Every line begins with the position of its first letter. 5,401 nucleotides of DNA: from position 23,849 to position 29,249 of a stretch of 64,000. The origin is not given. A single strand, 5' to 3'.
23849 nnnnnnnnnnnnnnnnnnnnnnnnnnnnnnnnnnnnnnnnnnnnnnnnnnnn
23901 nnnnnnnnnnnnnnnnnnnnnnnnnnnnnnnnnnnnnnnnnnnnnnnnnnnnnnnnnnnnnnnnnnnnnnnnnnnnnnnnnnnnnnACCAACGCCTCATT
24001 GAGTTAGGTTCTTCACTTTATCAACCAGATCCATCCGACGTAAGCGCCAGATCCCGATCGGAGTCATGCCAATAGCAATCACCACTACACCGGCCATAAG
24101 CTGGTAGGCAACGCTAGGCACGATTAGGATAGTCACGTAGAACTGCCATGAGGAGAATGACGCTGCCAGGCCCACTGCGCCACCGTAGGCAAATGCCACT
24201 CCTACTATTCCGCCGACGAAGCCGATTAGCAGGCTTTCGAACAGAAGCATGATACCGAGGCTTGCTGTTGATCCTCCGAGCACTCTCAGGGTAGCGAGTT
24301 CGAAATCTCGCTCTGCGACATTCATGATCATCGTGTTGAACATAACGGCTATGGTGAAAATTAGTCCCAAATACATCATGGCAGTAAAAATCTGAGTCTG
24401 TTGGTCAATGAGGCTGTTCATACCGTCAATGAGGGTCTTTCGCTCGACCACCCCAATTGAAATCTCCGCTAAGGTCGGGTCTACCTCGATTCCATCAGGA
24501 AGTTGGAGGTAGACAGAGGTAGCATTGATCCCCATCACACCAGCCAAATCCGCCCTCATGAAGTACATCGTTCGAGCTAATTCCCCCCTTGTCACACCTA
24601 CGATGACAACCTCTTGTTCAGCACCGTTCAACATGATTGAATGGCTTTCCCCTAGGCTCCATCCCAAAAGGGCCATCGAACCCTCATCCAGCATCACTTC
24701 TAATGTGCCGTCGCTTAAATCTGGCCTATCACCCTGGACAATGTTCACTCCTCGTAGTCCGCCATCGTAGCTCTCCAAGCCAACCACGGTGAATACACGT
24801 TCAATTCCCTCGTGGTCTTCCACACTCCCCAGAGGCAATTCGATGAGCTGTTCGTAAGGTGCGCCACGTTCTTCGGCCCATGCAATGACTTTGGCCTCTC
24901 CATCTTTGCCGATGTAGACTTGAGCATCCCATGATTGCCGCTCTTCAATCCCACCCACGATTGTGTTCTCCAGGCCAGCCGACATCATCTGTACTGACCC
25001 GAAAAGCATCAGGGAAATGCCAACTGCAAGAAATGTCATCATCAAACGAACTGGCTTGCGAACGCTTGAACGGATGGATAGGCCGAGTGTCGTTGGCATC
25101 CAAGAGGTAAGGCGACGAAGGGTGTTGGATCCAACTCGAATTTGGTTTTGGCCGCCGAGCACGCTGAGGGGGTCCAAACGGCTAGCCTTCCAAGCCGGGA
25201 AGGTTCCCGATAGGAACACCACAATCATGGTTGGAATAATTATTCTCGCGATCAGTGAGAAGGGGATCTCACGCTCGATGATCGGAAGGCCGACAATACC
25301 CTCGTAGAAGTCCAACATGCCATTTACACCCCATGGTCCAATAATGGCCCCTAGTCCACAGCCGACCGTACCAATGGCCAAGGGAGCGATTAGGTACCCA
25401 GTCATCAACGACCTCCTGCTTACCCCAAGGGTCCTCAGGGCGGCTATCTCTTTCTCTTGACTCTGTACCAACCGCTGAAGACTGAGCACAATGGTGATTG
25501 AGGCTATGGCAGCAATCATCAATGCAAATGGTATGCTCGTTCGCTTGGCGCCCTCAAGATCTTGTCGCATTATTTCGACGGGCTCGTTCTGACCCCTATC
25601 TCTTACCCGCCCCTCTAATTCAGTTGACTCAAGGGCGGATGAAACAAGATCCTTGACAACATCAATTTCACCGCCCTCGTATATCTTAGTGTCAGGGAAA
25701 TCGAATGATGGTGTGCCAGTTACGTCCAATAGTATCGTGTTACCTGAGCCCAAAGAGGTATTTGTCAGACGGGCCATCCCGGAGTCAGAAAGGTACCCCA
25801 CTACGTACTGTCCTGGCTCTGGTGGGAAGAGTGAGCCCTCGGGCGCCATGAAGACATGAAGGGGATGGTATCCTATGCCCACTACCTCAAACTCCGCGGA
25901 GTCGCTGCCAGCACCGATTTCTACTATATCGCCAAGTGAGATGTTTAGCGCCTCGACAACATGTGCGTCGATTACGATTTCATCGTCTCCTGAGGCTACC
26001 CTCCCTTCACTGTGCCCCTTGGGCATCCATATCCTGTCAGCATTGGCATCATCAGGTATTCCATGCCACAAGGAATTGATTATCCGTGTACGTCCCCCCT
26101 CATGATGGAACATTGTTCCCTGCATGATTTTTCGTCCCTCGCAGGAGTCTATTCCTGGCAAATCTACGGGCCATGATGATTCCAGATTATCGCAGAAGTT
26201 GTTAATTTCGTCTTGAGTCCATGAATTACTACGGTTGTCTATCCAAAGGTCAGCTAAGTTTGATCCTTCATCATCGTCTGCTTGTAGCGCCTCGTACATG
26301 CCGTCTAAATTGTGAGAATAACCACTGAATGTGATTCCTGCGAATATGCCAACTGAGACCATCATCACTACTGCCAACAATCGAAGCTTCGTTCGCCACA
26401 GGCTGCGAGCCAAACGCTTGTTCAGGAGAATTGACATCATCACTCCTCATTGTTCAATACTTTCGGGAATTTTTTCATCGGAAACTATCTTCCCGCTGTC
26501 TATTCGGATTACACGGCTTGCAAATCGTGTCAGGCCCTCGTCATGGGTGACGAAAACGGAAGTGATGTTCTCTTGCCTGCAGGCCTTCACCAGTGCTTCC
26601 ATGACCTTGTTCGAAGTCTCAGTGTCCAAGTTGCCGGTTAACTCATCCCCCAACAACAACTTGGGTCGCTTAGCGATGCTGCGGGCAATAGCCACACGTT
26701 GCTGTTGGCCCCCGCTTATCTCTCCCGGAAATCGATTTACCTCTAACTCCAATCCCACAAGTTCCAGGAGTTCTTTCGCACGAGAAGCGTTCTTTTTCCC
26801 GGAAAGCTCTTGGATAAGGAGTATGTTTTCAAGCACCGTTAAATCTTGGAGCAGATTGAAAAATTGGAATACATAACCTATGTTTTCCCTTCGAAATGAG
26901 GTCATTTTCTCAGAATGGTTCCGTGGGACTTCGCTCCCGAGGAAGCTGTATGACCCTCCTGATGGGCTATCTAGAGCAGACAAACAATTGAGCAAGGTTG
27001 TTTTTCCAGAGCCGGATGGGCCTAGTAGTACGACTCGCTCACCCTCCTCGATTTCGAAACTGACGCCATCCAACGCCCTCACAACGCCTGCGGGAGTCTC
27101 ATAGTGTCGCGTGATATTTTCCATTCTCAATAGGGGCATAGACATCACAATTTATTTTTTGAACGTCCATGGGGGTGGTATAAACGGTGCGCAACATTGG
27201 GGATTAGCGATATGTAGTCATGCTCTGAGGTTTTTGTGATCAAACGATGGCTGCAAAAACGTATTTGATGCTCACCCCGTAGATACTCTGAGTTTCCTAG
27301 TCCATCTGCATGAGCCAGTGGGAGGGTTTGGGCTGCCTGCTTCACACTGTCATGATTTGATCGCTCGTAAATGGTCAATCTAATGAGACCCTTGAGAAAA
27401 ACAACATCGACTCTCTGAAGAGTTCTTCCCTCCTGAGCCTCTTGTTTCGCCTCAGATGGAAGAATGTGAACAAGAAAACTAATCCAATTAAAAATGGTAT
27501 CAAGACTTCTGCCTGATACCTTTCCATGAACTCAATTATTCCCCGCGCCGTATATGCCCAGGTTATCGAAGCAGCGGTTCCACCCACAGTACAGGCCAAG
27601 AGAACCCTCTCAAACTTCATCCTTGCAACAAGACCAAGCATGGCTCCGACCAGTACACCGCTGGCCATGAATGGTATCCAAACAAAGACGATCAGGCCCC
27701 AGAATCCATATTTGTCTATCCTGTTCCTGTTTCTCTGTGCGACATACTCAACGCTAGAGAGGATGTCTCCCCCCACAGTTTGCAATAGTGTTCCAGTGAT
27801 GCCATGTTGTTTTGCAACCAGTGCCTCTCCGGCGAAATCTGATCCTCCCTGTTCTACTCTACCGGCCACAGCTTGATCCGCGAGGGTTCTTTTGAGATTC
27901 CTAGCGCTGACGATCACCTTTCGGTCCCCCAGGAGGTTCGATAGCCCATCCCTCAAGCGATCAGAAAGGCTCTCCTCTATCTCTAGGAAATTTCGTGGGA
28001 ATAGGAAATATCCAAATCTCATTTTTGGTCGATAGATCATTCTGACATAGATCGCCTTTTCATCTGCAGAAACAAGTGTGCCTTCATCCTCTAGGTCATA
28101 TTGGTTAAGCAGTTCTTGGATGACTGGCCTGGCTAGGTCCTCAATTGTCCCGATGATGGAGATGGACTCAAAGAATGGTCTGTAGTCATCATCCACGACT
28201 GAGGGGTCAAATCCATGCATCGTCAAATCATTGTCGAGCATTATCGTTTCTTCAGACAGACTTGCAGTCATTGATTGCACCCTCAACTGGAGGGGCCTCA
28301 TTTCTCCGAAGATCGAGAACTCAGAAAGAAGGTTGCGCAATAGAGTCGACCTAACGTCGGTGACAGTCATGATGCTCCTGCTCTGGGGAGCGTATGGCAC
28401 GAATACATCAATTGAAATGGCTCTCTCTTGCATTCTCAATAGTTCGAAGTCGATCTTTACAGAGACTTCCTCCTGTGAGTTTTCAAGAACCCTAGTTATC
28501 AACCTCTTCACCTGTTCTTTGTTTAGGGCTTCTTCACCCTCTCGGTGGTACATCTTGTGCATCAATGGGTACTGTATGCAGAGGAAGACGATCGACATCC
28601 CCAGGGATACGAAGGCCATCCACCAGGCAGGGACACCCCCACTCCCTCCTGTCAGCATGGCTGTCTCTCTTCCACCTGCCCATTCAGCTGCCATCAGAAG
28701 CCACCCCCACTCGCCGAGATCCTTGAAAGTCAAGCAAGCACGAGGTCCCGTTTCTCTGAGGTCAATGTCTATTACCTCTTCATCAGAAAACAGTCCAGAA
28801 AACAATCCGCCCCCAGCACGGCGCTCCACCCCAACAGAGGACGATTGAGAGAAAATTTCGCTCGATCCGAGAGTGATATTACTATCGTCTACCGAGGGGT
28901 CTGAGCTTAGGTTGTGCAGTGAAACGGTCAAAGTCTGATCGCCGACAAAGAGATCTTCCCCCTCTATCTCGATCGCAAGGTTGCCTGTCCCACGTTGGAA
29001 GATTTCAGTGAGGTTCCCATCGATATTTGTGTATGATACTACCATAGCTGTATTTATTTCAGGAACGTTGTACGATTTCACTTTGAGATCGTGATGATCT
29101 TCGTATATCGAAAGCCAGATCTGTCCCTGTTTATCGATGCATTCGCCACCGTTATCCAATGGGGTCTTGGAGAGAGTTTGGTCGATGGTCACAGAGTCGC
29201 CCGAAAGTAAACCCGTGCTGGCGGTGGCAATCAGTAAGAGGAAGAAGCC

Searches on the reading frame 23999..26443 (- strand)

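Call 7: search_protein_families(library=pfam, proteins=[window:23999-26443:-], max_evalue=0.001)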
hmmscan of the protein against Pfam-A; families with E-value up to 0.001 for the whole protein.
window:23999-26443:- (815 aa): 2 families
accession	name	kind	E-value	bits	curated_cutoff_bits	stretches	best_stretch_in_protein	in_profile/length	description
PF02687.27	FtsX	-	5.1e-22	78.6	25.5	2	306-425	3-120/120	FtsX-like permease C-terminal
PF12704.14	MacB_PCD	-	1.3e-06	29.3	27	0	468-661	2-204/207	MacB-like periplasmic core domain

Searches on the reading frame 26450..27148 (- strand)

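Call 7: search_protein_families(library=pfam, proteins=[window:26450-27148:-], max_evalue=0.001)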
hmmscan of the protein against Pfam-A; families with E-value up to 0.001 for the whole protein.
window:26450-27148:- (233 aa): 7 families
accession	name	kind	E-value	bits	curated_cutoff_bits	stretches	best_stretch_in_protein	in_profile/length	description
PF00005.33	ABC_tran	-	6.2e-34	118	25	1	26-171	1-136/137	ABC transporter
PF13304.12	AAA_21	-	1.1e-05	26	27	0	39-70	2-36/304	AAA domain, putative AbiEii toxin, Type IV TA system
PF13555.12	AAA_29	-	5.7e-05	23.2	27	1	26-59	12-45/61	P-loop containing region of AAA domain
PF02463.25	SMC_N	-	0.00013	21.9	40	0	123-218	122-213/220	RecF/RecN/SMC N terminal domain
PF13521.12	AAA_28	-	0.00052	20.7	27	0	38-59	1-22/164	AAA domain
PF01695.23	IstB_IS21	-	0.00079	19.4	24.1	0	19-56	76-112/238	IstB-like ATP binding protein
PF13191.12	AAA_16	-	0.00083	20.3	32.6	0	36-62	24-51/167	AAA ATPase domain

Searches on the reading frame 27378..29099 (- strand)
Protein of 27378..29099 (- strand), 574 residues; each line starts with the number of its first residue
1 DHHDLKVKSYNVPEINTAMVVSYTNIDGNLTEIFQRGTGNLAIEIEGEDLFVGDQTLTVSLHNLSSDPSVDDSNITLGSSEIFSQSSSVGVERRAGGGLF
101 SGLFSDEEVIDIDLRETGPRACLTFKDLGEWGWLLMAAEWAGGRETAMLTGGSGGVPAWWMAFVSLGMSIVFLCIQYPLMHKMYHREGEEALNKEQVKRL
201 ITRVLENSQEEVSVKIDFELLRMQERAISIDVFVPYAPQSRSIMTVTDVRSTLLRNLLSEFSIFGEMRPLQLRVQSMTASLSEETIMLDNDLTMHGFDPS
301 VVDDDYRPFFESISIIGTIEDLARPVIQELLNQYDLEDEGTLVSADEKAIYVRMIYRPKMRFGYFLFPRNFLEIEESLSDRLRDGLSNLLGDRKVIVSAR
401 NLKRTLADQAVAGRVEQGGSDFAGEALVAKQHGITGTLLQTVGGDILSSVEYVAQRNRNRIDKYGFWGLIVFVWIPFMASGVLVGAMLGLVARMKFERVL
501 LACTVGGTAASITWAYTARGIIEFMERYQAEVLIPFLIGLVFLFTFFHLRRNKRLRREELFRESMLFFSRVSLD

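Call 7: search_protein_families(library=pfam, proteins=[window:27378-29099:-], max_evalue=0.001)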
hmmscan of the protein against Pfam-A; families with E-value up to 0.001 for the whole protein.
window:27378-29099:- (574 aa): 1 family
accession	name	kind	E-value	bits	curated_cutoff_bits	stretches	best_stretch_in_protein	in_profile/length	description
PF06695.16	Sm_multidrug_ex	-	1e-12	49.2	30.7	1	445-511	53-119/121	Putative small multi-drug export protein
